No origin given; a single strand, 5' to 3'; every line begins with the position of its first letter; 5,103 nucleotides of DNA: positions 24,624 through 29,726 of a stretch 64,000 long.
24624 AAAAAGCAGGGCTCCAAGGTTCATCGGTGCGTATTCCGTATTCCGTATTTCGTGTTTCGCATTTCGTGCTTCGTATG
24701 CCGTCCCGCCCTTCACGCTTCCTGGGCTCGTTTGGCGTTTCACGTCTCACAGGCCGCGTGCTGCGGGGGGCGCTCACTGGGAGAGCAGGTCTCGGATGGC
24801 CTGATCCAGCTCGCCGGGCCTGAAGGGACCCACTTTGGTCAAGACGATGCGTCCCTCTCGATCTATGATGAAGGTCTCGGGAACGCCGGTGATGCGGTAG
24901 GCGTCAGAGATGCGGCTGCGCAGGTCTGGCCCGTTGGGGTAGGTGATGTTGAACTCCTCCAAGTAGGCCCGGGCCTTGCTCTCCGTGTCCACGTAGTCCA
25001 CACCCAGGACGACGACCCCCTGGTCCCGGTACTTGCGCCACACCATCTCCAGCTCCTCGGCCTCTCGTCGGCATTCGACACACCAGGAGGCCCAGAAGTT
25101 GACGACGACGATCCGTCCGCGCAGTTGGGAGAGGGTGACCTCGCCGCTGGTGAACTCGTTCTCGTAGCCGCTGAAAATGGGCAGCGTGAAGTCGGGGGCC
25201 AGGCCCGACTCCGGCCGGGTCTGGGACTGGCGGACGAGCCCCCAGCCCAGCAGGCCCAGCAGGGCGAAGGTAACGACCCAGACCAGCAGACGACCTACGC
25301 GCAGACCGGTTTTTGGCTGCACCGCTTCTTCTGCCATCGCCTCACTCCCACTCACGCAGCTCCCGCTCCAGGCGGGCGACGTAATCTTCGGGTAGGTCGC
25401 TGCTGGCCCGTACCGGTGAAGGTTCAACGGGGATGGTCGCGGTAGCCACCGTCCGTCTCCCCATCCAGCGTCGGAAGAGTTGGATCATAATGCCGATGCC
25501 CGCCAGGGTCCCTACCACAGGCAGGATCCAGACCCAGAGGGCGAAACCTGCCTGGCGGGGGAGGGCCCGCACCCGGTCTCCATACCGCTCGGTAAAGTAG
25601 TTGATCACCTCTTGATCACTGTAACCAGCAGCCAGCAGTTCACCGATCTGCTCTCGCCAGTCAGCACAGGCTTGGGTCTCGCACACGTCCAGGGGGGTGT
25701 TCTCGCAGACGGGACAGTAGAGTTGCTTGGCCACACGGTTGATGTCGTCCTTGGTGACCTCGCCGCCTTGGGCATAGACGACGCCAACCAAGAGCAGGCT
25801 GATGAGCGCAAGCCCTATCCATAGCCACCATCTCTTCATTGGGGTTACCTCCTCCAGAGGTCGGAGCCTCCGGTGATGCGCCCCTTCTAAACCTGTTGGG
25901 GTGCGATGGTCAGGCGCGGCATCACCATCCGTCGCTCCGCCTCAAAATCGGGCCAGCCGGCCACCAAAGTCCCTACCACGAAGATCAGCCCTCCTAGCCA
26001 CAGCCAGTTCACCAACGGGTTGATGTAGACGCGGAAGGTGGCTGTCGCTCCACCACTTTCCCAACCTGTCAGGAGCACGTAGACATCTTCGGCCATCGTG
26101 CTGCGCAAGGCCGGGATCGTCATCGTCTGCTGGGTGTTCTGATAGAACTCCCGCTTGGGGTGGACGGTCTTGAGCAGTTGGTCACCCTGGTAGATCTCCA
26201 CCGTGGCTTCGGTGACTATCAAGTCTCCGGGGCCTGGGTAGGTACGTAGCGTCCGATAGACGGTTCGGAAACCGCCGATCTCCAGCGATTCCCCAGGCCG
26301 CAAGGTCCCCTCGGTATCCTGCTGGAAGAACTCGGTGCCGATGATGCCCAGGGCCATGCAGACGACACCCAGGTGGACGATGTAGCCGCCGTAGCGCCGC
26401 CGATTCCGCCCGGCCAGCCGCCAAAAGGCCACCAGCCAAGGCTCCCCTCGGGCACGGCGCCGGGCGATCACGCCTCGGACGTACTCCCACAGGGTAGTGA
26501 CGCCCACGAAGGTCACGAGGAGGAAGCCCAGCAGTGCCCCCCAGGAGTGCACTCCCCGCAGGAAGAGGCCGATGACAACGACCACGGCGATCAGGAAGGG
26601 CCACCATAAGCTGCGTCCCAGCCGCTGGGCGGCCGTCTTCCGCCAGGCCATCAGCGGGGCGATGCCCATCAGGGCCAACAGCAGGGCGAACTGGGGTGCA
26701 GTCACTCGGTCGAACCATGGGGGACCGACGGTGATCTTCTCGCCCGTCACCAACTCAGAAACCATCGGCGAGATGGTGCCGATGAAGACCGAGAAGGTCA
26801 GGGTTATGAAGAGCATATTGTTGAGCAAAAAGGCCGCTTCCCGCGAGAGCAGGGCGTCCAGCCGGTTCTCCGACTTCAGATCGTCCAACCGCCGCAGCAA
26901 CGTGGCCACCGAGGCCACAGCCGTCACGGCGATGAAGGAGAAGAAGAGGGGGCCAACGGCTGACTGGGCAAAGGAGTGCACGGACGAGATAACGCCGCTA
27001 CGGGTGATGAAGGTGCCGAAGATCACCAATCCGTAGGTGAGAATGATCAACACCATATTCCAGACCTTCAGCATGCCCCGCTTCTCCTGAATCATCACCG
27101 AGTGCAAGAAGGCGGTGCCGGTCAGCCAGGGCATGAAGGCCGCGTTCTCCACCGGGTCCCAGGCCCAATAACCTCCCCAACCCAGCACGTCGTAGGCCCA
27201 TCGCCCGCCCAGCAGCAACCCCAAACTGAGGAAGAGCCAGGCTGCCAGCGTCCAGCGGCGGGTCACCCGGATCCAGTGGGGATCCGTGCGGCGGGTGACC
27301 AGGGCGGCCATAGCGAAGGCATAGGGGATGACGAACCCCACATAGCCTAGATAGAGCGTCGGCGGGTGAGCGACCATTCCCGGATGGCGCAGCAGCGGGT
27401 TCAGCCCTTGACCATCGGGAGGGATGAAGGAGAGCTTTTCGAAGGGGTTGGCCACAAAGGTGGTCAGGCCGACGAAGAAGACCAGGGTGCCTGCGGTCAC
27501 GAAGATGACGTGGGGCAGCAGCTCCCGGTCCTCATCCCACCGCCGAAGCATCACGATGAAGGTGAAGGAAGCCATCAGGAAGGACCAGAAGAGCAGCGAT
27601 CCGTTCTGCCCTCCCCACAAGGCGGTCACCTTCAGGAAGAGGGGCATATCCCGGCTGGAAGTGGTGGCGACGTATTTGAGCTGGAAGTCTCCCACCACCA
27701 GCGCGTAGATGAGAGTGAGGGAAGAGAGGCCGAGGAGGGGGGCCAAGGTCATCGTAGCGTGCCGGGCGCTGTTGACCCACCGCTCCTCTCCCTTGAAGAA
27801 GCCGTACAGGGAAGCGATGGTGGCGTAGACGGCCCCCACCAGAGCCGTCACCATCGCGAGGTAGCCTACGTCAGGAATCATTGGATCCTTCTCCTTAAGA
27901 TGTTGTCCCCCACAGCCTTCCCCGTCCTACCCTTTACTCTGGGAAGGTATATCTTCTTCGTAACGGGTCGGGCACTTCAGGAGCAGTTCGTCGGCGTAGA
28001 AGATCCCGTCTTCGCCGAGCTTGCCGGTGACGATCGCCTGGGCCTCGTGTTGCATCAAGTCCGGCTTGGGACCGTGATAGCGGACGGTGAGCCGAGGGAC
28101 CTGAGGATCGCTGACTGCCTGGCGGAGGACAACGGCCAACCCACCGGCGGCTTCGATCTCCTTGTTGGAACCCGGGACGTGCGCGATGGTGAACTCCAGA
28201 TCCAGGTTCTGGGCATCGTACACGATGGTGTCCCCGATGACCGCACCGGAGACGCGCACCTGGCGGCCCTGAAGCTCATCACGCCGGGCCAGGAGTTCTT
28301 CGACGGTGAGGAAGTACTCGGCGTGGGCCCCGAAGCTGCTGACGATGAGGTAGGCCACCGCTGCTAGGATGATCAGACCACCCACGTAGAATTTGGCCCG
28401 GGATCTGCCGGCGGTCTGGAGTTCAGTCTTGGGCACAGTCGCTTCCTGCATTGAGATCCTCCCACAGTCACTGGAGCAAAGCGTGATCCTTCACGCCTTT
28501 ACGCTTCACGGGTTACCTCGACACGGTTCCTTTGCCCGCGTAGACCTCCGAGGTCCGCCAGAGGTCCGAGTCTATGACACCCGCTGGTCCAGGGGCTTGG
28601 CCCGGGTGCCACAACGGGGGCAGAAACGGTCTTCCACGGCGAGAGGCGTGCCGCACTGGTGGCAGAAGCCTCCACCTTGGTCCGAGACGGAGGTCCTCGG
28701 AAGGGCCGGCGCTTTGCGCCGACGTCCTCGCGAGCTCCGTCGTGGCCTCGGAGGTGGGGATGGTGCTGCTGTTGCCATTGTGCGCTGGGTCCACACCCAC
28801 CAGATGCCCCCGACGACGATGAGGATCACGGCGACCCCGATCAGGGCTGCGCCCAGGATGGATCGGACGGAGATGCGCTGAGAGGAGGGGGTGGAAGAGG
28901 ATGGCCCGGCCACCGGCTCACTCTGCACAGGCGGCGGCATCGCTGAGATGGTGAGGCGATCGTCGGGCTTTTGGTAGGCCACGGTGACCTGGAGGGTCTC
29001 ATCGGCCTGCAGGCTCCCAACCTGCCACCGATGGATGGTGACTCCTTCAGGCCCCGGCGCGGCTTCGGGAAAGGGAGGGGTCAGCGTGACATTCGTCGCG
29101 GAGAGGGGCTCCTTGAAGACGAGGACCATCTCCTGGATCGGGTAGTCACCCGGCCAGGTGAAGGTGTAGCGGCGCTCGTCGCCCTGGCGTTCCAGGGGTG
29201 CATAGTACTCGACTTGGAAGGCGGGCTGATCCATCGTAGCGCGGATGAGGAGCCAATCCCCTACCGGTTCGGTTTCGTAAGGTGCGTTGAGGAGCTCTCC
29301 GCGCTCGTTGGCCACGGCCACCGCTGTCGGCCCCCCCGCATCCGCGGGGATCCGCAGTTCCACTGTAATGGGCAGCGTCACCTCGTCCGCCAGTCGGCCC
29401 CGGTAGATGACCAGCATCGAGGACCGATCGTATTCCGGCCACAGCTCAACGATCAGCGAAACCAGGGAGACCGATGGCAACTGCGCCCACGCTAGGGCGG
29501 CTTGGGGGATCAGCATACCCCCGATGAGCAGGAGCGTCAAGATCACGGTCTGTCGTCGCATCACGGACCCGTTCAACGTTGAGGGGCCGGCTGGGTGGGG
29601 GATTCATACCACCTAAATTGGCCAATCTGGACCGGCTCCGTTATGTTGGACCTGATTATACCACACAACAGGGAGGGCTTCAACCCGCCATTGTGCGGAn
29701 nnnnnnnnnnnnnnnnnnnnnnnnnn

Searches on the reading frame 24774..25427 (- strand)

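Call 11: search_protein_families(library=pfam, proteins=[window:24774-25427:-], max_evalue=0.001)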
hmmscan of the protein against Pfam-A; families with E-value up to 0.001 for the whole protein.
window:24774-25427:- (217 aa): 6 families
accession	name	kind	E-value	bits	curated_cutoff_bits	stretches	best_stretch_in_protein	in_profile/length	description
PF00578.27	AhpC-TSA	-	4.1e-23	82.1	26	1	77-195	5-122/124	AhpC/TSA family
PF08534.16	Redoxin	-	1e-16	61.5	26.6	1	77-206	6-140/148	Redoxin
PF13905.12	Thioredoxin_8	-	6e-13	49.4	27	1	104-194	1-94/94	Thioredoxin-like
PF00085.26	Thioredoxin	-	1.2e-08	35.4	23.5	1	105-154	19-67/103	Thioredoxin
PF13098.12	Thioredoxin_2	-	2.8e-06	28.1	27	1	103-210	4-103/104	Thioredoxin-like domain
PF00255.25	GSHPx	-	0.00015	21.8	27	1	95-143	12-59/108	Glutathione peroxidase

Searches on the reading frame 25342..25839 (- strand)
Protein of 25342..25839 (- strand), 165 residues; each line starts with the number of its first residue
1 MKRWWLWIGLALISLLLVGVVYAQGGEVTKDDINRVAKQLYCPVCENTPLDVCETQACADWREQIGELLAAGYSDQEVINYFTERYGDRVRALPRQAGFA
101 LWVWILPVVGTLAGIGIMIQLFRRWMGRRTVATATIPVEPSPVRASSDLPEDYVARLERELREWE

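Call 11: search_protein_families(library=pfam, proteins=[window:25342-25839:-], max_evalue=0.001)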
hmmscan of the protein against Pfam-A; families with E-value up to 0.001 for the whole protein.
window:25342-25839:- (165 aa): 1 family
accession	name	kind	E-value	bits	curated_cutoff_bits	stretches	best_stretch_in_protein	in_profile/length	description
PF03918.19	CcmH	-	1.6e-24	86.3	25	1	28-130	24-126/143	Cytochrome C biogenesis protein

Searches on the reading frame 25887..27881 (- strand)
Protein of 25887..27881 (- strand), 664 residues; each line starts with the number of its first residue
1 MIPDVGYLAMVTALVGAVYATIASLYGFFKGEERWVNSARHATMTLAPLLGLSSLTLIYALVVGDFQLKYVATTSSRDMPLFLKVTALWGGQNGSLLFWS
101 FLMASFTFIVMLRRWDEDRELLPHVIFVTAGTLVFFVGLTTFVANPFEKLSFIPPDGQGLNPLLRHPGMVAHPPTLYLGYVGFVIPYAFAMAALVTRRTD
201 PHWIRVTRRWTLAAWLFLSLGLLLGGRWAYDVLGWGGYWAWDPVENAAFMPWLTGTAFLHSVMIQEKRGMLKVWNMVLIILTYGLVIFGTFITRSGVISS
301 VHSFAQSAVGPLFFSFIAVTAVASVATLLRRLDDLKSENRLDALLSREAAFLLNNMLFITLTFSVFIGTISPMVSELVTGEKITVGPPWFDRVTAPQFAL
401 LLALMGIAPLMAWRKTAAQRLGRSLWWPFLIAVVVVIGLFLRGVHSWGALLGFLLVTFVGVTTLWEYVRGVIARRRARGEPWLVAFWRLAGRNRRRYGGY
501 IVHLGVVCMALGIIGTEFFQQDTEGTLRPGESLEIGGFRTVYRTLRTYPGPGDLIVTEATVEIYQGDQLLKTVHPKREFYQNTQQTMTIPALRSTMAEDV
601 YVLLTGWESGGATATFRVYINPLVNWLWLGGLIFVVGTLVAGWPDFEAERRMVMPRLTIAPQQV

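Call 11: search_protein_families(library=pfam, proteins=[window:25887-27881:-], max_evalue=0.001)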
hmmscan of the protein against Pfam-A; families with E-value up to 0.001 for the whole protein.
window:25887-27881:- (664 aa): 3 families
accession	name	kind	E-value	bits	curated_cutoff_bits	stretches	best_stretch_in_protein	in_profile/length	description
PF16327.10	CcmF_C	-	2.6e-61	208.1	28.7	1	331-641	18-319/323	Cytochrome c-type biogenesis protein CcmF C-terminal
PF01578.25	Cytochrom_C_asm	-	9.8e-37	127.1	29.9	1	91-295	3-206/212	Cytochrome C assembly protein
PF05140.19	ResB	-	0.00029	20.2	24.6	0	559-641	366-447/486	ResB-like family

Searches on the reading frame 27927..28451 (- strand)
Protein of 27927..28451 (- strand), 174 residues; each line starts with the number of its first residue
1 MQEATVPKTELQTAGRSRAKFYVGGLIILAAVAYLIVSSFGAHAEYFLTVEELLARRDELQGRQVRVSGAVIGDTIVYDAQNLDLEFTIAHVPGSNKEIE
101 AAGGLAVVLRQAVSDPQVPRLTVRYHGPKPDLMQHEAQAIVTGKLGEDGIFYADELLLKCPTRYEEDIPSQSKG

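Call 11: search_protein_families(library=pfam, proteins=[window:27927-28451:-], max_evalue=0.001)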
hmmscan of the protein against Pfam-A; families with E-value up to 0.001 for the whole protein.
window:27927-28451:- (174 aa): 1 family
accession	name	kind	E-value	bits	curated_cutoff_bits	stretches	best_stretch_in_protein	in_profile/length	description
PF03100.22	CcmE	-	5.9e-23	81.5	24.6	1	45-166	2-98/99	CcmE domain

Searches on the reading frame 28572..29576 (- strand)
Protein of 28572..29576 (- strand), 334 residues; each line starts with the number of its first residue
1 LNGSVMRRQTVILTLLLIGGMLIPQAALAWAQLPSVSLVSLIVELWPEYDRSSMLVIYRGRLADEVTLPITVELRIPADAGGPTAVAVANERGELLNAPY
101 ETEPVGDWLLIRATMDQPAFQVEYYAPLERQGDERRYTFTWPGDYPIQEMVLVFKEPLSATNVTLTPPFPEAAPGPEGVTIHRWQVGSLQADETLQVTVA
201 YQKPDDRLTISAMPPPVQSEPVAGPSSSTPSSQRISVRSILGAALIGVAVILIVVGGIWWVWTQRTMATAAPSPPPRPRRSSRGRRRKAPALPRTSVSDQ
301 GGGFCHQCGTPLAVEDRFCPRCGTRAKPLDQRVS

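Call 11: search_protein_families(library=pfam, proteins=[window:28572-29576:-], max_evalue=0.001)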
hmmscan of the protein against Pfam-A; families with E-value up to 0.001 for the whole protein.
window:28572-29576:- (334 aa): 3 families
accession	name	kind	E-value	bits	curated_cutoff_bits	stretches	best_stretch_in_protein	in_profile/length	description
PF13240.11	Zn_Ribbon_1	-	6.8e-07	29.3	25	1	304-324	1-21/23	zinc-ribbon domain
PF13248.11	Zn_ribbon_3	-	7.6e-05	22.5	27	1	305-325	5-25/26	zinc-ribbon domain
PF12773.13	DZR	-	9e-05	23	27.3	1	305-323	27-45/45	Double zinc ribbon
